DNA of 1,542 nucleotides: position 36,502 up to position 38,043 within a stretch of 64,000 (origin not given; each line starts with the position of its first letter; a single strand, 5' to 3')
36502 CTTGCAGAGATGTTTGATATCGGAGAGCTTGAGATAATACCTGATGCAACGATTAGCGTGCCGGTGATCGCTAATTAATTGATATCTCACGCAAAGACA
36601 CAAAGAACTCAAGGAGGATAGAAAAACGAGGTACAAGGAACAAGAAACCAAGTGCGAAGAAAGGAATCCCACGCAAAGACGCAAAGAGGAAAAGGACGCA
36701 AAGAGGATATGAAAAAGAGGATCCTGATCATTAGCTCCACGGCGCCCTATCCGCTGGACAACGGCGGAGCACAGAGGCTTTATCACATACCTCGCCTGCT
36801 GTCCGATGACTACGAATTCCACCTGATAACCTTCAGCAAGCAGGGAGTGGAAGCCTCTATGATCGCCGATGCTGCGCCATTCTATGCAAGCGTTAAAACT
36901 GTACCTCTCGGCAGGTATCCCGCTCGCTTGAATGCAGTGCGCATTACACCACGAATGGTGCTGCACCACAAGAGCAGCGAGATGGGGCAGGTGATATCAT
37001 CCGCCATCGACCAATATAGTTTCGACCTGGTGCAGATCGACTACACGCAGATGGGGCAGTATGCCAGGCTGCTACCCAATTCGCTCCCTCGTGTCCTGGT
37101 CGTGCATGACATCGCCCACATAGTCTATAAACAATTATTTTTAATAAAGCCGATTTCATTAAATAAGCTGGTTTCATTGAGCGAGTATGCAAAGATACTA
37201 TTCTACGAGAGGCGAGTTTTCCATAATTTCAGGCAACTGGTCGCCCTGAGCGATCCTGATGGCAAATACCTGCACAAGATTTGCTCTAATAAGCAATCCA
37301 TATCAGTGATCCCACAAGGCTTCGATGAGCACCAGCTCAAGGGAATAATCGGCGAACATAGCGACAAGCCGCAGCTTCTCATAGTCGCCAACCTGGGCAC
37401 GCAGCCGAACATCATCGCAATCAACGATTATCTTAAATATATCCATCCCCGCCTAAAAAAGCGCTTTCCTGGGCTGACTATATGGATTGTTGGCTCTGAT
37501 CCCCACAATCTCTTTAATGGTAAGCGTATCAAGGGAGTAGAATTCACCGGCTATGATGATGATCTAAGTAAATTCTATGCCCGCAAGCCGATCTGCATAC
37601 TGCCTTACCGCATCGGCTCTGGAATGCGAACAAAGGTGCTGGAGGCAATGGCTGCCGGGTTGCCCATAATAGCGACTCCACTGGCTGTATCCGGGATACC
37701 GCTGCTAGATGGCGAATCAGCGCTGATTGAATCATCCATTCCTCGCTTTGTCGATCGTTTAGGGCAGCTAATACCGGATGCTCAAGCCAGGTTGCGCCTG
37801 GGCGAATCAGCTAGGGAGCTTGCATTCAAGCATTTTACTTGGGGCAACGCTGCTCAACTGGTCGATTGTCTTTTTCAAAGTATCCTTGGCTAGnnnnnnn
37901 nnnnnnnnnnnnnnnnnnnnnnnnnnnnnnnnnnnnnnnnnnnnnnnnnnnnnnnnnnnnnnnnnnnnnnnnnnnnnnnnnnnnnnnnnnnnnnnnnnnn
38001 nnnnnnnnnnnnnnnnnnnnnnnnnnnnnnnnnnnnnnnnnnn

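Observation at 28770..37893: Eight-gene operon mixing glycosyltransferases with an unusual redox set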

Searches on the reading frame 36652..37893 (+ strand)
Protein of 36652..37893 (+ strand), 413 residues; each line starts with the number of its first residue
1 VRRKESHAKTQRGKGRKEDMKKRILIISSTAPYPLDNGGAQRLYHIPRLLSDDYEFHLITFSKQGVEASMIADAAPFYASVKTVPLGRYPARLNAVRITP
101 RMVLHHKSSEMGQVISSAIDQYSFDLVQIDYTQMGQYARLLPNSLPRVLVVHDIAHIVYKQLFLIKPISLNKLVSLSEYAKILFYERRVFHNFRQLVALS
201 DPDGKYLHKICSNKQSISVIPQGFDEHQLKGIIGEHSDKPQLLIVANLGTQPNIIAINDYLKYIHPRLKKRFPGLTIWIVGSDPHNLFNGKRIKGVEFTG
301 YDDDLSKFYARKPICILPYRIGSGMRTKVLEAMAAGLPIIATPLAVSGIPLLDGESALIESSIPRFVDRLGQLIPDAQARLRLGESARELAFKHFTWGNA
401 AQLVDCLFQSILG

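Call 4: search_protein_families(library=pfam, proteins=[window:36652-37893:+], max_evalue=0.01)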
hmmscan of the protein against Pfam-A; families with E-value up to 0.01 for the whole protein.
window:36652-37893:+ (413 aa): 5 families
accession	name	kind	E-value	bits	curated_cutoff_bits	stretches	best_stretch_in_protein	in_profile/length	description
PF13692.12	Glyco_trans_1_4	-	1.2e-18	68.2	27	1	240-374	2-140/142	Glycosyl transferases group 1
PF00534.26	Glycos_transf_1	-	2.3e-08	34.2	26.4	1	233-389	9-171/172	Glycosyl transferases group 1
PF13524.12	Glyco_trans_1_2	-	6.1e-08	33.2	25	1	268-402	9-140/144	Glycosyl transferase-like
PF13439.12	Glyco_transf_4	-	4.8e-05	23.9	28.5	1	110-226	59-168/170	Glycosyltransferase Family 4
PF13579.12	Glyco_trans_4_4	-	0.0003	21.6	29.7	1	38-222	2-157/158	Glycosyl transferase 4-like domain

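Call 5: search_protein_families(library=ncbifam, proteins=[window:36652-37893:+], max_evalue=0.01)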
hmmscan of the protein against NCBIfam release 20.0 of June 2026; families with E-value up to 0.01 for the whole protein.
window:36652-37893:+ (413 aa): 6 families
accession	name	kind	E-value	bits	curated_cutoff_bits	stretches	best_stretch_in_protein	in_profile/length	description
TIGR03087.1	stp1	hypoth_equivalog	1e-40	140.2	316.65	1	24-409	1-395/397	TIGR03087 family PEP-CTERM/XrtA system glycosyltransferase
TIGR03088.1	stp2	hypoth_equivalog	1.4e-09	37.5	409.05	1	296-412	257-374/374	TIGR03088 family PEP-CTERM/XrtA system glycosyltransferase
TIGR03449.1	mycothiol_MshA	equivalog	2.3e-05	23.5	462.5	1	328-409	319-401/406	D-inositol-3-phosphate glycosyltransferase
NF038229.1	Glyco4_Geo_Pelo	equivalog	0.00024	20.2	400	1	323-412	248-337/338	GPMC system family 4 glycosyltransferase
NF041876.1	EPS_EpsE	equivalog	0.0027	17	400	1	328-403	311-388/389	exopolysaccharide biosynthesis GT4 family glycosyltransferase EpsE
NF047684.1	TeichurnBiosyTuaC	equivalog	0.009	15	550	0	313-383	291-361/391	teichuronic acid biosynthesis protein TuaC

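Call 57: search_solved_structures(query=window:36709-37893:+, max_evalue=0.001)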
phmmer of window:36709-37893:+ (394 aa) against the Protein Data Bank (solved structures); distinct sequences matched with E-value up to 0.001: 3.
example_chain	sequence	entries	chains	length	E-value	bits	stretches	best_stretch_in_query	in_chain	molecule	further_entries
3c4q_A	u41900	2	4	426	2.6e-06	29.9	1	305-389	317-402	Predicted glycosyltransferases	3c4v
3c48_A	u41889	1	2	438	2.8e-06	29.8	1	305-389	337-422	Predicted glycosyltransferases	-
7qsg_A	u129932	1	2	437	5.7e-05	25.5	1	283-388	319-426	D-inositol 3-phosphate glycosyltransferase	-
